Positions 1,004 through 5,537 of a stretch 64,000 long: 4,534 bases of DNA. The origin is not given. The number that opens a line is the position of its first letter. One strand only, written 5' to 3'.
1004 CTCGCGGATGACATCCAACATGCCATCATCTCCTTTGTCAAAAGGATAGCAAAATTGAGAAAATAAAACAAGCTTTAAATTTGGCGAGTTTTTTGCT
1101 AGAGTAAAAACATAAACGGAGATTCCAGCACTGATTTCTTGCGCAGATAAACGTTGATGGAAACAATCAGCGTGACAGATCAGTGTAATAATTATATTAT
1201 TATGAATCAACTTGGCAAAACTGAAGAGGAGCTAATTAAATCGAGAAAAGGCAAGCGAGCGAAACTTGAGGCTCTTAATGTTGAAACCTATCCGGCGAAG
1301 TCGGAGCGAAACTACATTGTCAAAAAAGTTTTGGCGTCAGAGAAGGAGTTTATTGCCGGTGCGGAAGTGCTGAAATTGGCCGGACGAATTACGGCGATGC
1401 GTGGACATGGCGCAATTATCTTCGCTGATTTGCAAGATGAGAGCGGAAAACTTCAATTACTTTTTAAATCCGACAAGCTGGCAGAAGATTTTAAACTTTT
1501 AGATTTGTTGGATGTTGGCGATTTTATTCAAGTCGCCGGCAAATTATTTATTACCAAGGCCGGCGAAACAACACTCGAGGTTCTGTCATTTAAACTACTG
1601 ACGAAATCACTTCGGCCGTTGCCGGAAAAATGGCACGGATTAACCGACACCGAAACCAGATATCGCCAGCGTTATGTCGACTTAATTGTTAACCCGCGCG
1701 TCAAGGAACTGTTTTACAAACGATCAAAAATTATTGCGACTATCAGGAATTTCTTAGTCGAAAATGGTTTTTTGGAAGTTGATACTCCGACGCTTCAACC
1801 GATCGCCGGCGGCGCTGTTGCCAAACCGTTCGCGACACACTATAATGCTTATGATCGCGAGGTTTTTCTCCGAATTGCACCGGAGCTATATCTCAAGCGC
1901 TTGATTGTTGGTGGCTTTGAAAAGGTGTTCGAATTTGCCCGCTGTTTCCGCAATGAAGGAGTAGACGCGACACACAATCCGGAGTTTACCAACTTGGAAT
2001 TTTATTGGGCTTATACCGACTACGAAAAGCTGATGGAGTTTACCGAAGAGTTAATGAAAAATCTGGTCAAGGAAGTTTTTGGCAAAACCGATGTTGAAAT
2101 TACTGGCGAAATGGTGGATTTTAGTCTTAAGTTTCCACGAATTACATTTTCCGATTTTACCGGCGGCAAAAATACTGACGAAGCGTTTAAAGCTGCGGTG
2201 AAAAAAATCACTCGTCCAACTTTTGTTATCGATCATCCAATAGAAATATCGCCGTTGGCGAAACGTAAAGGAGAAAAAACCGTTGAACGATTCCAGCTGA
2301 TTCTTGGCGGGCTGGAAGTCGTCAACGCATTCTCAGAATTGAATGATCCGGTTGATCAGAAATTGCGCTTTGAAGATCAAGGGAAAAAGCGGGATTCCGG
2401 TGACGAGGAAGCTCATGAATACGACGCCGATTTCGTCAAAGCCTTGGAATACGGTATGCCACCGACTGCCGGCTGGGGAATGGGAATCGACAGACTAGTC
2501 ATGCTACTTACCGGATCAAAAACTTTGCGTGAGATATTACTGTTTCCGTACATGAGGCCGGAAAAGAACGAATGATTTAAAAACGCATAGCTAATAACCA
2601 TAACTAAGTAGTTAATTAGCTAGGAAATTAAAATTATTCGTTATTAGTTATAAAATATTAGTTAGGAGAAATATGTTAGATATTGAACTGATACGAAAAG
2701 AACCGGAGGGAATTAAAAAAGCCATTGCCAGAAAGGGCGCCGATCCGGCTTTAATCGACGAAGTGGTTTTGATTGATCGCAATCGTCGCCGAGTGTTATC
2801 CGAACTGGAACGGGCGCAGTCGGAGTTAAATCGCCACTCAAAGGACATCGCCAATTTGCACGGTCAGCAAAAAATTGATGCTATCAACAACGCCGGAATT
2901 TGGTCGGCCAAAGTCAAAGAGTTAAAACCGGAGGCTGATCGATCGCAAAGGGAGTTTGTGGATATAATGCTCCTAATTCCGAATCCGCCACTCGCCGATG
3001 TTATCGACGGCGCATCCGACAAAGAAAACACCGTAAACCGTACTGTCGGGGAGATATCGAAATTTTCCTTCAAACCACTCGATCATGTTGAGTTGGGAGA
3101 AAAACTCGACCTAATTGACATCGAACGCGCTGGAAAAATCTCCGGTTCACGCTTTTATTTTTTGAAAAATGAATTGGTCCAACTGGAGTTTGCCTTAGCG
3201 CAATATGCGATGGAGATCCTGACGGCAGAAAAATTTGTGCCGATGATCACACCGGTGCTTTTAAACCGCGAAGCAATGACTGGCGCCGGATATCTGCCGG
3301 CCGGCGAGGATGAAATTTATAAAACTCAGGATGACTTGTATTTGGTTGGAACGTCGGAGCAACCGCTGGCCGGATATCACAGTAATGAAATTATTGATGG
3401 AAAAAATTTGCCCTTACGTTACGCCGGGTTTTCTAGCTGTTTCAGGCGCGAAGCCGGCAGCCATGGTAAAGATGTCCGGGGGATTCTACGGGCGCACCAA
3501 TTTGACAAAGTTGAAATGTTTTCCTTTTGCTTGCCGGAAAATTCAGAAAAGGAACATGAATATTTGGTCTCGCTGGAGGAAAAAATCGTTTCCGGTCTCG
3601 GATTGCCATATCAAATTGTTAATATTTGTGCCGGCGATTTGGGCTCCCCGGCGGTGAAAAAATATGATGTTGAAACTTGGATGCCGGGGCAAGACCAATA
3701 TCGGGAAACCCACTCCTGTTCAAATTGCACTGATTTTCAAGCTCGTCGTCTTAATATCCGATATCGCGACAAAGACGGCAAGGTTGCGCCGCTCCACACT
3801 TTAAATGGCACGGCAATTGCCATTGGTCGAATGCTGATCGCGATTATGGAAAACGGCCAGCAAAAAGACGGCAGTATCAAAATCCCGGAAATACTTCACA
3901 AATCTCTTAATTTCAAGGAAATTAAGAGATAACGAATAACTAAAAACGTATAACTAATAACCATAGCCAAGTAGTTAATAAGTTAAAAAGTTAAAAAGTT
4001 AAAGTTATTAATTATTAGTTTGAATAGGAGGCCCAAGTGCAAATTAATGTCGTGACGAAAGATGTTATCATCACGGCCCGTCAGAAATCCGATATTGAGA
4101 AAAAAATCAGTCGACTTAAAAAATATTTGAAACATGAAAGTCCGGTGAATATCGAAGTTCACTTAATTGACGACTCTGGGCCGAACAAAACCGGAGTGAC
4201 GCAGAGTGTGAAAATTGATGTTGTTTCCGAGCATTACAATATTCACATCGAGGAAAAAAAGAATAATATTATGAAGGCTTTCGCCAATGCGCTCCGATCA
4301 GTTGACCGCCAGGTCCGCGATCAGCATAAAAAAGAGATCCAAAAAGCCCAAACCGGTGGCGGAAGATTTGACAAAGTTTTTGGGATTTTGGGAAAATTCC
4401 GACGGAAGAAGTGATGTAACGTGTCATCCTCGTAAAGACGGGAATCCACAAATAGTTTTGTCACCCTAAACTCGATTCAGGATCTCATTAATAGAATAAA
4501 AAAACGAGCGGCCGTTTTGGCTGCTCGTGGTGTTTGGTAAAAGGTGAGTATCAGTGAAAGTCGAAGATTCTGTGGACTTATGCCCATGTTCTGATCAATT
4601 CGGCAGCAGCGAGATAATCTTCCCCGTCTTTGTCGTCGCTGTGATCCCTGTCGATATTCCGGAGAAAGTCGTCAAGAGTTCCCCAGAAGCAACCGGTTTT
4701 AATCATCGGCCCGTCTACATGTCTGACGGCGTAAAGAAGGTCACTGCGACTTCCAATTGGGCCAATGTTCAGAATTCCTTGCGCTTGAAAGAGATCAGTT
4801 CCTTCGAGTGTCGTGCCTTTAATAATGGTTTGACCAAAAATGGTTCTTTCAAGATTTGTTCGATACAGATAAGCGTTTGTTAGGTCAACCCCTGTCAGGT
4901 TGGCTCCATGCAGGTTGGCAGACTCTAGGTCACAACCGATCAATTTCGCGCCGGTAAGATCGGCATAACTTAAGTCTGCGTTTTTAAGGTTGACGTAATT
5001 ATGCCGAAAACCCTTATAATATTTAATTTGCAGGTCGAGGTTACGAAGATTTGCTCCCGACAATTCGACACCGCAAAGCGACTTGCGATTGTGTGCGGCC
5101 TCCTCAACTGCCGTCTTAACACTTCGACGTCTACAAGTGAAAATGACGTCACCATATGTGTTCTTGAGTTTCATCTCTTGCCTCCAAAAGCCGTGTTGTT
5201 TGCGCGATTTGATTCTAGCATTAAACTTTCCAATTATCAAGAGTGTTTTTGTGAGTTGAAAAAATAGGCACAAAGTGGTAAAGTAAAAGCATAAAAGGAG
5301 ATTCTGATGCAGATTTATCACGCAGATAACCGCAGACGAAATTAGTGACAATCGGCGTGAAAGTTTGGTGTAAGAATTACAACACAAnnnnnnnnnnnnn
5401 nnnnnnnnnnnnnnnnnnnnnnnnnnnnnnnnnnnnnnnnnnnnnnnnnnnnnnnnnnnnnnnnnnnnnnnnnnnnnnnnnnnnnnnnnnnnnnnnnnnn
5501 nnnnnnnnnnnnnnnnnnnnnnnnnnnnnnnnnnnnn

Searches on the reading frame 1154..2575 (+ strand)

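Call 49: search_protein_families(library=pfam, proteins=[window:1154-2575:+], max_evalue=0.0001)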
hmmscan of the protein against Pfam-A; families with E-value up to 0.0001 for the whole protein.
window:1154-2575:+ (473 aa): 3 families
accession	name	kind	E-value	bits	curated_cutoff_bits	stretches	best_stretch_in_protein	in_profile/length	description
PF00152.25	tRNA-synt_2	-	1.3e-93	313.9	25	1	166-467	2-307/308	tRNA synthetases class II (D, K and N)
PF01336.31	tRNA_anti-codon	-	5e-15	55.6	27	1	74-149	2-75/75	OB-fold nucleic acid binding domain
PF01409.25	tRNA-synt_2d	-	1.5e-10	41.4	19.8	1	257-315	104-161/246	tRNA synthetases class II core domain (F)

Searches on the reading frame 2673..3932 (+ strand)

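Call 49: search_protein_families(library=pfam, proteins=[window:2673-3932:+], max_evalue=0.0001)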
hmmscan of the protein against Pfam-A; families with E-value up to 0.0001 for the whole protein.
window:2673-3932:+ (419 aa): 2 families
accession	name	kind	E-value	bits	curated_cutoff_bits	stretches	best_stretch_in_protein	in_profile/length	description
PF00587.30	tRNA-synt_2b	-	1.5e-38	133.1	29.3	1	219-394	8-178/179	tRNA synthetase class II core domain (G, H, P, S and T)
PF02403.27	Seryl_tRNA_N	-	5.3e-20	72.1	28.2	1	1-106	1-108/108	Seryl-tRNA synthetase N-terminal domain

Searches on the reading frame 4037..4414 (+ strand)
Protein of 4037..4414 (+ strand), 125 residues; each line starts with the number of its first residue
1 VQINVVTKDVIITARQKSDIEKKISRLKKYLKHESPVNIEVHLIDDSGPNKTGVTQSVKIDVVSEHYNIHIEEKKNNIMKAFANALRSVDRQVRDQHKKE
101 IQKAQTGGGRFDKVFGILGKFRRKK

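Call 49: search_protein_families(library=pfam, proteins=[window:4037-4414:+], max_evalue=0.0001)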
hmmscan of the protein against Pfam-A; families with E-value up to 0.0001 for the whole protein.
window:4037-4414:+ (125 aa): 1 family
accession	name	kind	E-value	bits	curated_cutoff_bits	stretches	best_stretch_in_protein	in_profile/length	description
PF02482.25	Ribosomal_S30AE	-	1.1e-08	36.1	23.7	1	3-99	1-86/88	Sigma 54 modulation protein / S30EA ribosomal protein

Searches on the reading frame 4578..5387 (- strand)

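Call 49: search_protein_families(library=pfam, proteins=[window:4578-5387:-], max_evalue=0.0001)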
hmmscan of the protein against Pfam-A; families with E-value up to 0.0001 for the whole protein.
window:4578-5387:- (269 aa): 2 families
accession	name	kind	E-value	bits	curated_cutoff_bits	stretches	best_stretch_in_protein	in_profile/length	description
PF00805.28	Pentapeptide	-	5.1e-21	74.3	20.2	1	132-166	6-40/40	Pentapeptide repeats (8 copies)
PF13599.13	Pentapeptide_4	-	2.2e-08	34.5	38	1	132-197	11-76/78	Pentapeptide repeat region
